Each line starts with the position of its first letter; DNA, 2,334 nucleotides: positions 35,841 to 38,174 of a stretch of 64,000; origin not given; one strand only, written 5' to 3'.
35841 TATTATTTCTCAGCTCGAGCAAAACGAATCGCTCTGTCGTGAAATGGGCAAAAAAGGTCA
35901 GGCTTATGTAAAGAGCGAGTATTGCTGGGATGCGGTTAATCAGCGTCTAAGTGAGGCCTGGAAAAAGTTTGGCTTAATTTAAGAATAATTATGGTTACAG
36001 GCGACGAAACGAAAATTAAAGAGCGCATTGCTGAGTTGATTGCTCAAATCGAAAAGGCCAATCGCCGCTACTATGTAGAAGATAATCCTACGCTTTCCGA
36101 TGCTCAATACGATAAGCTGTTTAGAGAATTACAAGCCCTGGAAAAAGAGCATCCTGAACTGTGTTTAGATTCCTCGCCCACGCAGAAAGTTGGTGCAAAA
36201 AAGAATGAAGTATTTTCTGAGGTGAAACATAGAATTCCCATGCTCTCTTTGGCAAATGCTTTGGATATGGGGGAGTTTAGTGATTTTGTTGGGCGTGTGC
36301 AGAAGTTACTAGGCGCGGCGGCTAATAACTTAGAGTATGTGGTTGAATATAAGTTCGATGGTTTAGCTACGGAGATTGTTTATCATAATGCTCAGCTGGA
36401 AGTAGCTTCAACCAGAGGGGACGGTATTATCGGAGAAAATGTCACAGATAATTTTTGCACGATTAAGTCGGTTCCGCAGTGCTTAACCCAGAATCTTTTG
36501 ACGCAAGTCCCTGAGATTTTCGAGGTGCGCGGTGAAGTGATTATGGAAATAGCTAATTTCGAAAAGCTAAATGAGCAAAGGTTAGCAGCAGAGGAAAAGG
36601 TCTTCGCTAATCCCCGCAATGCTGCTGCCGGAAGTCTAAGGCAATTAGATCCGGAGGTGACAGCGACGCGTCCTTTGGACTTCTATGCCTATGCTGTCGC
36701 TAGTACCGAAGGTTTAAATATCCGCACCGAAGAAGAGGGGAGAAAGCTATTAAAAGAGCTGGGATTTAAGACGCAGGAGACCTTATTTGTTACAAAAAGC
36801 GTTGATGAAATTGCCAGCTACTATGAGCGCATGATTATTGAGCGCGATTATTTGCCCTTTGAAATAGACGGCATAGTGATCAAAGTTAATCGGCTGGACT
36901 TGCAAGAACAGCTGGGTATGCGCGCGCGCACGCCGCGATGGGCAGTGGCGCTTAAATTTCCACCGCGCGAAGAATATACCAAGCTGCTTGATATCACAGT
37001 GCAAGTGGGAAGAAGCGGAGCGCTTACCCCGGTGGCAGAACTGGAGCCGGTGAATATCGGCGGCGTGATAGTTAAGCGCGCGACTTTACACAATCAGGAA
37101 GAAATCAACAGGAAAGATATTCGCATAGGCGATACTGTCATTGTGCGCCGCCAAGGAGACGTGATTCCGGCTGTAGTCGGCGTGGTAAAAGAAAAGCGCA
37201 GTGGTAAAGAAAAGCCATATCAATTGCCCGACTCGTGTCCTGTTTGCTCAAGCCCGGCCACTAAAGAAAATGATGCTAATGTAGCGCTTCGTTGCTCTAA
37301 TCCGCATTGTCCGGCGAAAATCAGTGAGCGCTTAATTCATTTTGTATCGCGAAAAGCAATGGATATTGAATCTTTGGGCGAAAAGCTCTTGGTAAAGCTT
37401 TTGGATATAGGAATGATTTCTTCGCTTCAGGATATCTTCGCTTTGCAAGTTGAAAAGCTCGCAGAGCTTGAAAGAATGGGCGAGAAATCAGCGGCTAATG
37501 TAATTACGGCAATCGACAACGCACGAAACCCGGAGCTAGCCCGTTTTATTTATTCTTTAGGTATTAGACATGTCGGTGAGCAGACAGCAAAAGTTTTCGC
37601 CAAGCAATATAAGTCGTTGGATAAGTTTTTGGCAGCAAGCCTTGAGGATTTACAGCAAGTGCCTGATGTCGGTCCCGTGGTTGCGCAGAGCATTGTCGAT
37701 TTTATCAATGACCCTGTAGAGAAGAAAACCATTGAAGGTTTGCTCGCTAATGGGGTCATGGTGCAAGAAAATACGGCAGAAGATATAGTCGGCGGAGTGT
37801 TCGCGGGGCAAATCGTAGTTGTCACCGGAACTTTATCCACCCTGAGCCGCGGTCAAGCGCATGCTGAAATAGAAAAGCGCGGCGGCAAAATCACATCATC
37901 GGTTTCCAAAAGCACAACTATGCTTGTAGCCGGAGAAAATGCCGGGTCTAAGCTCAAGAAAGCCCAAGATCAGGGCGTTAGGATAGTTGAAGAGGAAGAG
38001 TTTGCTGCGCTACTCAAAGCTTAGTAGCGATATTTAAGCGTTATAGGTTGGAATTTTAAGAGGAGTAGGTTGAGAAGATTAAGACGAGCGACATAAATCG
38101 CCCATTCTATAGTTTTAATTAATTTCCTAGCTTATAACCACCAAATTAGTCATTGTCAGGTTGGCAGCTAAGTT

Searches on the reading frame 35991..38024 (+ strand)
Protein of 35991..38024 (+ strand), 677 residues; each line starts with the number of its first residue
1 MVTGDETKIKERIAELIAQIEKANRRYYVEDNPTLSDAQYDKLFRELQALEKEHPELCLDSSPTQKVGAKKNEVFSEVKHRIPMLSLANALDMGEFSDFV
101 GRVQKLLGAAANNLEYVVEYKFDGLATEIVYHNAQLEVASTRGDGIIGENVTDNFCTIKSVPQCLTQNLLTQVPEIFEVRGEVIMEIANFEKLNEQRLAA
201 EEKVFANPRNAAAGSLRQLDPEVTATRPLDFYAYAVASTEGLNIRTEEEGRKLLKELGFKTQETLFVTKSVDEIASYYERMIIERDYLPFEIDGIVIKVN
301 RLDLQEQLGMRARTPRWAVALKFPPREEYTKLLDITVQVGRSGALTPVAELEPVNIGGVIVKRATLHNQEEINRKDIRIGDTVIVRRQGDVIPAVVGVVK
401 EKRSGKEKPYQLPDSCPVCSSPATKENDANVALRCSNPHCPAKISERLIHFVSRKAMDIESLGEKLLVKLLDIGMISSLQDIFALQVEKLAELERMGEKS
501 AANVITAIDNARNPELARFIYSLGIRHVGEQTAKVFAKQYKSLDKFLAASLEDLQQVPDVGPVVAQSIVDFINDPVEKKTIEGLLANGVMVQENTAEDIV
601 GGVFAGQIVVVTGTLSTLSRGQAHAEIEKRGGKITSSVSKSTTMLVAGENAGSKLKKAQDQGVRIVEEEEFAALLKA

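Call 3: search_protein_families(library=pfam, proteins=[window:35991-38024:+], max_evalue=1)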
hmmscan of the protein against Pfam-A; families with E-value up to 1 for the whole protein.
window:35991-38024:+ (677 aa): 15 families
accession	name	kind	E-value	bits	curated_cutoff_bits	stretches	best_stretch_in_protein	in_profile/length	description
PF01653.23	DNA_ligase_aden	-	1.4e-85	287.3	27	1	74-325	3-252/253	NAD-dependent DNA ligase adenylation domain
PF03120.22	DNA_ligase_OB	-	7e-36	122.4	32.9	1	330-406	2-78/79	NAD-dependent DNA ligase OB-fold domain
PF12826.13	HHH_2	-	5e-25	87.9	27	1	518-581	1-64/64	Helix-hairpin-helix motif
PF14520.12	HHH_5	-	8.5e-18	65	27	2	523-574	5-57/57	Helix-hairpin-helix domain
PF00533.33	BRCT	-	5.3e-15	55.9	21.3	1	602-674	4-77/78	BRCA1 C Terminus (BRCT) domain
PF22745.1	Nlig-Ia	-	5.6e-07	30.5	27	1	10-57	3-50/92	DNA ligase-like, N-terminal NAD+-binding domain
PF00633.29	HHH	-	7.7e-07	29.1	24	1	543-571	2-30/30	Helix-hairpin-helix motif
PF12738.14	PTCB-BRCT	-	7.9e-07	29.4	22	1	618-667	11-60/63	twin BRCT domain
PF03119.21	DNA_ligase_ZBD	-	3.7e-06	27.1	25.8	1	416-442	2-27/27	NAD-dependent DNA ligase C4 zinc finger domain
PF09414.15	RNA_ligase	-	0.00067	20.3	27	1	115-298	2-156/171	RNA ligase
PF16589.12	BRCT_2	-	0.004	17.9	27.3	1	603-668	2-67/86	BRCT domain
PF12836.13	HHH_3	-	0.0061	17.1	27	1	549-571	11-33/65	Helix-hairpin-helix motif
PF01367.25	5_3_exonuc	-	0.046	14.7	40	0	524-549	22-47/97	5'-3' exonuclease, C-terminal SAM fold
PF03118.21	RNA_pol_A_CTD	-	0.069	13.3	23.8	0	476-507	33-64/67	Bacterial RNA polymerase, alpha chain C terminal domain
PF11731.14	Cdd1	-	0.2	12.3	25.5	0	549-570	3-24/86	Pathogenicity locus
